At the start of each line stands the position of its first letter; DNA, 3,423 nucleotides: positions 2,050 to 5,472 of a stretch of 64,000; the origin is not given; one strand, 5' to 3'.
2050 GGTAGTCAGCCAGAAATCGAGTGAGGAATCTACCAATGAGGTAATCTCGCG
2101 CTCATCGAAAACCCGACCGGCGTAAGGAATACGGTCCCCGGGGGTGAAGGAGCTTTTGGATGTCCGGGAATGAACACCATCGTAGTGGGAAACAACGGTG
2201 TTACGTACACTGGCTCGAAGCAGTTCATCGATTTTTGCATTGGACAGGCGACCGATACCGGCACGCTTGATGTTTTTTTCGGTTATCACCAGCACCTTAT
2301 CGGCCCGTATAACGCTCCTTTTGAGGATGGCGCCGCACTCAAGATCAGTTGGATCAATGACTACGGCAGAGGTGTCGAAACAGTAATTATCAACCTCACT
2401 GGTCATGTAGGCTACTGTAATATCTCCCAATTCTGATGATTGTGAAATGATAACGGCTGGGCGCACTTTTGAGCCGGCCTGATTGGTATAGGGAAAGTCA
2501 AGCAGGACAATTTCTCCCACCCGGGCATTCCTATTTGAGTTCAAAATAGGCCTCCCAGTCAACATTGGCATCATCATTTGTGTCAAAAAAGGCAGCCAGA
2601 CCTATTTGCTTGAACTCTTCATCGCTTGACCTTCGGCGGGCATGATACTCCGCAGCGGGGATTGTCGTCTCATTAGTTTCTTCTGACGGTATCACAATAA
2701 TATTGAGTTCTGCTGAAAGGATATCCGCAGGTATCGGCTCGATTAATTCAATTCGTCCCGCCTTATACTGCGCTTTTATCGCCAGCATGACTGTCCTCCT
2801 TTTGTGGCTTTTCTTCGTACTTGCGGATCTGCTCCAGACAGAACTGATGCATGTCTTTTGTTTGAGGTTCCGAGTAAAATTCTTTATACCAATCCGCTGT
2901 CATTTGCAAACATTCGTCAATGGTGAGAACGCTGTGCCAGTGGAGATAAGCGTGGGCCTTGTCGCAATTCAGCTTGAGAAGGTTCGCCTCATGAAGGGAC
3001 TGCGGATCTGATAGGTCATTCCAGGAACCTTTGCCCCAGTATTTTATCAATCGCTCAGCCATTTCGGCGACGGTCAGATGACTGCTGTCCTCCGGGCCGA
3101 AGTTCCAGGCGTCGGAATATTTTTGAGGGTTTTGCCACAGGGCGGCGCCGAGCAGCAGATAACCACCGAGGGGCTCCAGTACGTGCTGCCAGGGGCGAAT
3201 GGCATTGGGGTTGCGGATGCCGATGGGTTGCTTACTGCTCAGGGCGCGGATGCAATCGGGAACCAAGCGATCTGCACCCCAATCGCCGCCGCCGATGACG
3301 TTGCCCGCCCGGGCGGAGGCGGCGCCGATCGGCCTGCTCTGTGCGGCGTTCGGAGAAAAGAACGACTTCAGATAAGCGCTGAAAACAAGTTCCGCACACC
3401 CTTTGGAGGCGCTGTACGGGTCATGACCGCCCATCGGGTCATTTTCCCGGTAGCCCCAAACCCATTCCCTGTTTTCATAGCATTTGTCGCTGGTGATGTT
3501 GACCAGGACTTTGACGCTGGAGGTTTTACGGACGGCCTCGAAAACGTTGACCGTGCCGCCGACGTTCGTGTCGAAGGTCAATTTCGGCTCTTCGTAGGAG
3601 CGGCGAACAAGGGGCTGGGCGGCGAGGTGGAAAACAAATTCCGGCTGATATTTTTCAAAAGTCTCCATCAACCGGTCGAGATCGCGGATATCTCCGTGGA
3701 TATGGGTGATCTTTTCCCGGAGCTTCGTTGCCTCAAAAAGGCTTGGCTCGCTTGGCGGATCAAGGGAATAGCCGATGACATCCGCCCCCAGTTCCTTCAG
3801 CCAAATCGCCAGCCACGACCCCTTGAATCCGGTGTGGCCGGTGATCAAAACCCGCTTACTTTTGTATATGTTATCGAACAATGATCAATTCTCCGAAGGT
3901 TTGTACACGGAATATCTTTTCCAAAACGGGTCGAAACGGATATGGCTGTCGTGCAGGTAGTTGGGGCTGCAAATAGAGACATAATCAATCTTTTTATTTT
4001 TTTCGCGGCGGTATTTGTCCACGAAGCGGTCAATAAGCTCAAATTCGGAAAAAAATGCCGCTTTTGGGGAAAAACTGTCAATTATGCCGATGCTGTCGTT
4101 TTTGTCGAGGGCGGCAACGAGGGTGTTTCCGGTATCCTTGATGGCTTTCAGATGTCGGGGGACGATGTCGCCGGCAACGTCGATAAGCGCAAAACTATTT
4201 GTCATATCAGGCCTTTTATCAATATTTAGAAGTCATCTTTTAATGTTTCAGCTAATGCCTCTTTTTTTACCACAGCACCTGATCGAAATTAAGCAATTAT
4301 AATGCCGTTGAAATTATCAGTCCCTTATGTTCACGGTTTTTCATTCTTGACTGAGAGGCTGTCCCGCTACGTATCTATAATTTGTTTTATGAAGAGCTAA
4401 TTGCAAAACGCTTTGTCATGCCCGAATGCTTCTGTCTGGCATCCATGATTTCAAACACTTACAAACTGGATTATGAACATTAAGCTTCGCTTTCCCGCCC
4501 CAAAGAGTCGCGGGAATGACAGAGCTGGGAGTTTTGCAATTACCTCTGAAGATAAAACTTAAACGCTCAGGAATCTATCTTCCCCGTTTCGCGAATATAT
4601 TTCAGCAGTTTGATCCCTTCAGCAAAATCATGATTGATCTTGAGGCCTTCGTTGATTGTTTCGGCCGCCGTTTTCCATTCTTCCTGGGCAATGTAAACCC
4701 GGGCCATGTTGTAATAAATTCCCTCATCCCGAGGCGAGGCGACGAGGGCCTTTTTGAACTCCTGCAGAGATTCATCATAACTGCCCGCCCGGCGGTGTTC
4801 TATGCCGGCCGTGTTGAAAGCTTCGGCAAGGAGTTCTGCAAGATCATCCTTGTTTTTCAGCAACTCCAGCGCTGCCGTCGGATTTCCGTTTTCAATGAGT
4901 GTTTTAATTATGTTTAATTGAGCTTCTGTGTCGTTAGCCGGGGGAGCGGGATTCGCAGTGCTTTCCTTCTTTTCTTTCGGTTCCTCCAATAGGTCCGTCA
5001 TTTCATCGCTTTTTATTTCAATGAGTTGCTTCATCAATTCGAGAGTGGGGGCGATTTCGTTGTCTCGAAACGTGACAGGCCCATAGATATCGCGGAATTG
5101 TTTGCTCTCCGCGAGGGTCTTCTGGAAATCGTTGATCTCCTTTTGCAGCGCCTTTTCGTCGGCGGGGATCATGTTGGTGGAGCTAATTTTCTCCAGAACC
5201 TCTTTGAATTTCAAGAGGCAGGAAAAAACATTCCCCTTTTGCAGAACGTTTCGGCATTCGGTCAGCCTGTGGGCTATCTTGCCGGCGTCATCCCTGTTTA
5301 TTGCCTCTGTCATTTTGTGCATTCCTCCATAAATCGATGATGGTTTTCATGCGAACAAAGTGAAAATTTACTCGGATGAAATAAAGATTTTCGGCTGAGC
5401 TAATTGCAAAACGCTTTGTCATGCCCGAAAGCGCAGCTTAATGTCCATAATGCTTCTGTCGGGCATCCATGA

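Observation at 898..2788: PemK/MazF-like toxin domain fused in frame to the PLP enzyme RfbH, with its own antitoxin-like gene wedged between rfbG and rfbH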

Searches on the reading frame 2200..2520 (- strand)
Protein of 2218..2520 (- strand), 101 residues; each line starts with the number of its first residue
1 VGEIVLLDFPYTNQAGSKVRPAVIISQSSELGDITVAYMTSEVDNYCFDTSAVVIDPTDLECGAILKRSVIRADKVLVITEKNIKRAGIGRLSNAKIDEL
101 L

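Call 24: search_protein_representatives(protein=window:2218-2520:-)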
Query: 101 residues. Proteins with E-value up to 0.001 (for the whole library): 292; up to 1e-10: 22; up to 1e-30: 1. The best 150 are listed.
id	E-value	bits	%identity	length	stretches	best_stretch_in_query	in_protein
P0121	1.9e-49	181.6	90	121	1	1-101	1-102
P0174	3.7e-22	94.3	50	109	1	1-101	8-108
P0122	8.8e-22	93.1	52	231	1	2-101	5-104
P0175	5.7e-20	87.3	50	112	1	2-101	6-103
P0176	2.9e-19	85.0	49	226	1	1-101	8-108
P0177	2.6e-18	82.0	53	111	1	1-85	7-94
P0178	1.2e-17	79.9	51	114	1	2-81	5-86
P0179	4.3e-17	78.1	58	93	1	1-76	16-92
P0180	6.2e-16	74.4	49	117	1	2-80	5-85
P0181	6.7e-16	74.3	48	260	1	1-101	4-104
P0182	2.8e-15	72.3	53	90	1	2-78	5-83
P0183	1.9e-14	69.7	57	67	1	1-60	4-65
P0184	3.6e-14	68.7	41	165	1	2-99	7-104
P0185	4.2e-14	68.5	42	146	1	1-100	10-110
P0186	4.2e-14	68.5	78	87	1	1-49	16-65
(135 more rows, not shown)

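Call 73: find_related_loci(query=A8, collection=genome_contigs, flank=2500)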
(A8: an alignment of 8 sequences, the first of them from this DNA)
Query A8 (107 aa) in genome_contigs; peptide patterns used: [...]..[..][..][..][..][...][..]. (x = any residue, [..] = any of these).
45 stretches matched a pattern; 9 encode a relative of the query (tblastn E <= 1e-3); 9 distinct loci.
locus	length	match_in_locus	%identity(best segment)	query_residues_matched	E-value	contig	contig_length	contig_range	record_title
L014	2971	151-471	79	1-106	2e-51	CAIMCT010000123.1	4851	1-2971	MAG: uncultured Desulfobacteraceae bacterium isolate Umea1_bin-2529 genome assembly, contig: bin-2529:123/580, whole gen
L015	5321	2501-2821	67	1-106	2e-45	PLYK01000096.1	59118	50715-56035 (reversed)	MAG: Geobacter sp. isolate palsa_1151 73.20120700_P3D.282_contig_29519, whole genome shotgun sequence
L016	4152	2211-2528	67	2-106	4e-45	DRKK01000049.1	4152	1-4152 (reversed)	MAG TPA_asm: Sphingomonadales bacterium isolate HyVt-439 HyVt-439_k145_1217100, whole genome shotgun sequence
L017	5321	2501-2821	64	1-106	2e-43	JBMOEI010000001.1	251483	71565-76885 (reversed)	MAG: Desulfuromonadaceae bacterium isolate Deming_bin.100 contig16, whole genome shotgun sequence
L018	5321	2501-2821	63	1-106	1e-38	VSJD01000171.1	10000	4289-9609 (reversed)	MAG: Kiritimatiellaeota bacterium isolate MMG_102_bin48 contig00072.4, whole genome shotgun sequence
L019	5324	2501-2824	48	1-106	6e-30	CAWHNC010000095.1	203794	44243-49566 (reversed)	MAG: Nitrospirota bacterium isolate MFD04752.bin.1.93 genome assembly, contig: contig_53552, whole genome shotgun sequen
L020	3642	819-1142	46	1-106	7e-29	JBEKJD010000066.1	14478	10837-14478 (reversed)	MAG: Dissulfurispiraceae bacterium isolate SPRUCE 315 SPRUCE_315_66, whole genome shotgun sequence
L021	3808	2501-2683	57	1-60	2e-17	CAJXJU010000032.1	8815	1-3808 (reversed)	MAG TPA_asm: uncultured Desulfohalobiaceae bacterium isolate ERR1163091_bin.5_MetaBAT_v2.12.1_MAG genome assembly, conti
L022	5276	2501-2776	33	2-100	6e-11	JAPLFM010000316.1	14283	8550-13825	MAG: Candidatus Kapaibacterium sp. isolate LacPavin_0818_WC45_MAG_29_7 LacPavin_0818_WC45_scaffold_420596, whole genome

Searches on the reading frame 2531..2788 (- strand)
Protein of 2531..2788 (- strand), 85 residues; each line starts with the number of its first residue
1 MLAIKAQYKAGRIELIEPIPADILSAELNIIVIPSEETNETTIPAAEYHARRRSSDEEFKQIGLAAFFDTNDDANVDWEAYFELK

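Call 3: search_protein_families(library=pfam, proteins=[window:2531-2788:-], max_evalue=0.1)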
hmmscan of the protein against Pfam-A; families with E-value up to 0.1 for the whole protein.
window:2531-2788:- (85 aa): 0 families

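Call 4: search_protein_families(library=ncbifam, proteins=[window:2531-2788:-], max_evalue=0.1)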
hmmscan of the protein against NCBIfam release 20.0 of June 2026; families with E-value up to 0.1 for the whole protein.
window:2531-2788:- (85 aa): 0 families

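Call 15: find_homologous_proteins(query=window:2534-2788:-)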
Query window:2534-2788:- (85 aa): 47 proteins with E <= 0.001 among 47 candidates.
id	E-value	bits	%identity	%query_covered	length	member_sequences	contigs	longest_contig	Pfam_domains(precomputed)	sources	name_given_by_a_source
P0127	6.5e-48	177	100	100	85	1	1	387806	-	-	-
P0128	9.5e-43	161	89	100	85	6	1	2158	-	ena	-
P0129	1.9e-41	157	89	100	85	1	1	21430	-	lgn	-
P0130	7.7e-40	152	88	100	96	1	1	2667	-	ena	-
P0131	4.6e-39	149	86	99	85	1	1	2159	-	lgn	-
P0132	4.9e-37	143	81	100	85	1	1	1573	-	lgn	-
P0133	4.6e-33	130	79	100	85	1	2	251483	-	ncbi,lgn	ncbi:MAG: hypothetical protein ACOYL3_00325 [Desulfuromonadaceae bacterium]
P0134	6.9e-33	130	76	100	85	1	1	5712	-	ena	-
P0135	8.9e-33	129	78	100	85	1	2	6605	-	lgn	-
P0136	2.4e-32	128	75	100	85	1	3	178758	-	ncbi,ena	-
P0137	2.5e-32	128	74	100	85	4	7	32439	-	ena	-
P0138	2.5e-32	128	74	100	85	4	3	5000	-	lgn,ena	-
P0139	6.5e-32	127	74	100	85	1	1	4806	-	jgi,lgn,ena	-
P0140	6.5e-32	127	72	100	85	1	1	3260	-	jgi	jgi:hypothetical protein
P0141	6.6e-32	127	76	100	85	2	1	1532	-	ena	-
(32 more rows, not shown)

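Call 34: search_solved_structures(query=A2, max_evalue=10, show_alignments=3)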
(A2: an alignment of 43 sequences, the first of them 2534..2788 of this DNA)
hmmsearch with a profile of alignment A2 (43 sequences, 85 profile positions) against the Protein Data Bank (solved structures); distinct sequences matched with E-value up to 10: 0.

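Call 47: predict_structure(alignment_id=A5)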
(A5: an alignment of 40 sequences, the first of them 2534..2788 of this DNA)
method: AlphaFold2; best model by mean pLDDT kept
length: 85 residues; sequences in the alignment: 40
mean_pLDDT: 63.5   pTM: 0.27
mean pLDDT of the five models: 63.5, 60.4, 60.2, 59.6, 57.3
residues with pLDDT >= 90: 0; 70-90: 28; 50-70: 43; < 50: 14
segments of 3 or more residues with pLDDT < 50: 44-52
pLDDT, mean of each block of 10 residues (from residue 1): 78 81 76 63 48 53 52 59 58
secondary structure, 60 per line:
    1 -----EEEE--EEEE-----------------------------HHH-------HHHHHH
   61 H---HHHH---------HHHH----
elements in order: E6-9 E12-15 H55-61 H65-68 H78-81

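Call 49: search_protein_families(library=padloc, proteins=[window:2534-2788:-], max_evalue=0.1)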
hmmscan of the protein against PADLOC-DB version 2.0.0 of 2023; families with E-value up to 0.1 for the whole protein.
window:2534-2788:- (85 aa): 0 families

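Call 55: fold_search(model_id=the predicted structure, library=pdb)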
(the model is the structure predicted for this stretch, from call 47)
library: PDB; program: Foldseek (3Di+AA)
matches with E <= 10: 6; with E <= 0.001: 0
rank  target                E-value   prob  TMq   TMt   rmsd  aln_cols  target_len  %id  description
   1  8iyj_T3               5.5e+00  0.04  0.22  0.06  24.0        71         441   17  Cryo-EM structure of the 48-nm repeat doublet microtubule from mouse sperm (released 2023-07-05)
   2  8vym_C                5.5e+00  0.03  0.16  0.04  24.5        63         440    8  Soluble ectodomain of human cytomegalovirus (HCMV) glycoprotein B (gB) in the postfusion conformation in complex with  (released 2024-09-18)
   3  8iyj_T0               7.2e+00  0.03  0.22  0.18  24.4        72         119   17  Cryo-EM structure of the 48-nm repeat doublet microtubule from mouse sperm (released 2023-07-05)
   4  8vym_B                7.2e+00  0.02  0.14  0.04  24.2        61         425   10  Soluble ectodomain of human cytomegalovirus (HCMV) glycoprotein B (gB) in the postfusion conformation in complex with  (released 2024-09-18)
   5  5lnk_5                1.0e+01  0.01  0.13  0.07  15.6        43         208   16  Entire ovine respiratory complex I (released 2016-11-23)
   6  8rjb_E                1.0e+01  0.01  0.16  0.08  16.5        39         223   13  Structure of the rabbit 80S ribosome stalled on a 2-TMD rhodopsin intermediate in complex with Sec61-RAMP4 (released 2024-01-24)

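Call 56: search_protein_families(library=pfam, alignment_id=A2, max_evalue=10)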
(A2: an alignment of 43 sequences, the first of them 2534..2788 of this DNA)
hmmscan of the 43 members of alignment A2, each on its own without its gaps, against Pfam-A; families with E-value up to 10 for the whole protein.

A. member 1, window:2534-2788:- (85 aa): 1 family
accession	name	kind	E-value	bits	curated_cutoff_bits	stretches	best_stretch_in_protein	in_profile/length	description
PF19040.6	SGNH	-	0.2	11.7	27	1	12-70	144-209/248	SGNH domain (fused to AT3 domains)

B. families by the number of members that match (of 43 scanned): 9 families
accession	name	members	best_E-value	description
PF24965.1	TRS130_4HB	10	0.055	TRS130-like four helical bundle domain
PF15559.11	DUF4660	4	0.076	Domain of unknown function (DUF4660)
PF18925.5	DUF5675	1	0.021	Family of unknown function (DUF5675)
PF14526.11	Cass2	1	0.029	Integron-associated effector binding protein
PF23618.1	T4_gp9_10_C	1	0.055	Bacteriophage T4 gp9/10-like protein, C-terminal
PF16847.10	AvrPtoB_bdg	1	0.062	Avirulence AvrPtoB, BAK1-binding domain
PF19040.6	SGNH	1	0.2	SGNH domain (fused to AT3 domains)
PF15888.10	FOG_N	1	0.25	Folded gastrulation N-terminus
PF01954.22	AF2212-like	1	0.52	AF2212-like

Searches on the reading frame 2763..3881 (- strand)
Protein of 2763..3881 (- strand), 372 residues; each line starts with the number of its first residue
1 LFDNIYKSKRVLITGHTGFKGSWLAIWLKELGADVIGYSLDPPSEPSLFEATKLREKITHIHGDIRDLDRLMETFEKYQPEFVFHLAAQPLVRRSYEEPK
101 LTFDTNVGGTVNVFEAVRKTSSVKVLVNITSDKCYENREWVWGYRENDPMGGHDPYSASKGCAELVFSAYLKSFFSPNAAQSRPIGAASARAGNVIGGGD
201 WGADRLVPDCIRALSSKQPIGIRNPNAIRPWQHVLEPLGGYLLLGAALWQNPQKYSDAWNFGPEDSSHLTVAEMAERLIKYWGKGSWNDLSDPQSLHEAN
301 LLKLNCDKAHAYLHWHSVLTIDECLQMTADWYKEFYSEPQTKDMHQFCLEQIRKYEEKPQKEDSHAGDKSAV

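Call 3: search_protein_families(library=pfam, proteins=[window:2763-3881:-], max_evalue=0.1)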
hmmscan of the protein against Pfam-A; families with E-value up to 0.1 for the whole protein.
window:2763-3881:- (372 aa): 6 families
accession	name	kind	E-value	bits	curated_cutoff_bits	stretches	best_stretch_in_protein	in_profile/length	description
PF16363.11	GDP_Man_Dehyd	-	9.2e-32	111.2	27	1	12-241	1-233/332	GDP-mannose 4,6 dehydratase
PF01370.27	Epimerase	-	1.1e-30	107.3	20.9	1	11-235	1-215/240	NAD dependent epimerase/dehydratase family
PF02719.21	Polysacc_synt_2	-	7.5e-13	48.7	20.2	1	49-137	47-134/293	Polysaccharide biosynthesis protein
PF04321.23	RmlD_sub_bind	-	6.7e-08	32.4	27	1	10-167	2-136/287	RmlD substrate binding domain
PF01073.25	3Beta_HSD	-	1.4e-06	28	22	1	12-164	1-154/280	3-beta hydroxysteroid dehydrogenase/isomerase family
PF07993.18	NAD_binding_4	-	8.7e-05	22.2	20.1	1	47-169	50-190/258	Male sterility protein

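Call 4: search_protein_families(library=ncbifam, proteins=[window:2763-3881:-], max_evalue=0.1)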
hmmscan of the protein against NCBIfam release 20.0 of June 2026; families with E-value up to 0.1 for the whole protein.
window:2763-3881:- (372 aa): 20 families
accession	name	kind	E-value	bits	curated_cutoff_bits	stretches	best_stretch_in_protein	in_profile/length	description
TIGR02622.1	CDP_4_6_dhtase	equivalog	1.8e-152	507.5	278.45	1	5-355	1-351/352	CDP-glucose 4,6-dehydratase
TIGR01181.1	dTDP_gluc_dehyt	equivalog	5.9e-27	94.6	365.1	1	10-334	1-313/321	dTDP-glucose 4,6-dehydratase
TIGR04180.1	EDH_00030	hypoth_equivalog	3.1e-21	75.7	475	1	11-179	1-168/297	NAD-dependent 4,6-dehydratase LegB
TIGR01179.1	galE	equivalog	2.9e-20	72.4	262.3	1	10-334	1-327/332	UDP-glucose 4-epimerase GalE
TIGR01472.1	gmd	equivalog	3e-13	49.7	415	1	10-170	2-169/342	GDP-mannose 4,6-dehydratase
NF007956.0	PRK10675.1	subfamily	3.3e-12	46.2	394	1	10-168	2-161/338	UDP-glucose 4-epimerase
NF007582.0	PRK10217.1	equivalog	7.3e-12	45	698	1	9-178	2-182/355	dTDP-glucose 4,6-dehydratase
NF007490.0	PRK10084.1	subfamily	7.6e-10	38.3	649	1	10-120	2-114/361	dTDP-glucose 4,6-dehydratase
TIGR03589.1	PseB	equivalog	3.8e-08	32.6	407.75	1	6-134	2-128/324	UDP-N-acetylglucosamine 4,6-dehydratase (inverting)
NF042423.1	oxyalk_red_Shew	equivalog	2.2e-07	30.2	580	1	7-129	7-117/331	2-alkyl-3-oxoalkanoate reductase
NF042422.1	oxyalk_red_OleD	equivalog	2.5e-07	30.4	580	1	10-165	2-148/329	2-alkyl-3-oxoalkanoate reductase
TIGR01214.1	rmlD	equivalog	3.4e-07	29.7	224.05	1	10-171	1-139/285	dTDP-4-dehydrorhamnose reductase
NF043036.1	ErythonDh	equivalog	5e-07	29.2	325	1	10-172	2-165/321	D-erythronate dehydrogenase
NF041015.1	UDPsulfquin_syn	equivalog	6.9e-07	28.6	575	1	53-122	63-135/384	UDP-sulfoquinovose synthase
TIGR03466.1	HpnA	hypoth_equivalog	1e-06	27.9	367.65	1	10-131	2-113/327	hopanoid-associated sugar epimerase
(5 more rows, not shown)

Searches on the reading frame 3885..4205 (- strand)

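Call 87: search_protein_families(library=pfam, proteins=[window:3885-4205:-], max_evalue=0.001)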
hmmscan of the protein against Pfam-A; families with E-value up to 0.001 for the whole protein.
window:3885-4205:- (106 aa): 1 family
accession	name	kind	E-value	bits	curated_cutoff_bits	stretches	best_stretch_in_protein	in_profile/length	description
PF01408.29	GFO_IDH_MocA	-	3.7e-06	28.1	24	1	11-90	8-80/120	Oxidoreductase family, NAD-binding Rossmann fold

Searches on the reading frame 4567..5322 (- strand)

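Call 87: search_protein_families(library=pfam, proteins=[window:4567-5322:-], max_evalue=0.001)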
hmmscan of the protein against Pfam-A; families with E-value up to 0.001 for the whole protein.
window:4567-5322:- (251 aa): 10 families
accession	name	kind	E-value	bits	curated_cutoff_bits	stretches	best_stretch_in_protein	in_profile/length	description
PF14559.12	TPR_19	-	5.6e-12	46.2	25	1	178-235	3-60/68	Tetratricopeptide repeat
PF07719.23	TPR_2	-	2e-09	37.3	27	0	166-198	1-33/34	Tetratricopeptide repeat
PF13428.12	TPR_14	-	5.2e-08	33.3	23.5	0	172-208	7-43/44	Tetratricopeptide repeat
PF00515.34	TPR_1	-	2e-07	31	27.8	0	202-233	3-34/34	Tetratricopeptide repeat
PF13414.12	TPR_11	-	4.1e-07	30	26.8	1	177-212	5-40/42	TPR repeat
PF13432.12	TPR_16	-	6.3e-05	23.8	32.7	0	172-227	3-58/65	Tetratricopeptide repeat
PF13424.12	TPR_12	-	8.2e-05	23.2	30.1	0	167-229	4-74/77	Tetratricopeptide repeat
PF14561.12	TPR_20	-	0.00018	22.2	25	0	184-236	6-58/90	Tetratricopeptide repeat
PF12895.13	ANAPC3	-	0.0005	20.7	27.2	0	176-224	33-80/82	Anaphase-promoting complex, cyclosome, subunit 3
PF13431.12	TPR_17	-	0.001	19.6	24.4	0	189-219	2-32/34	Tetratricopeptide repeat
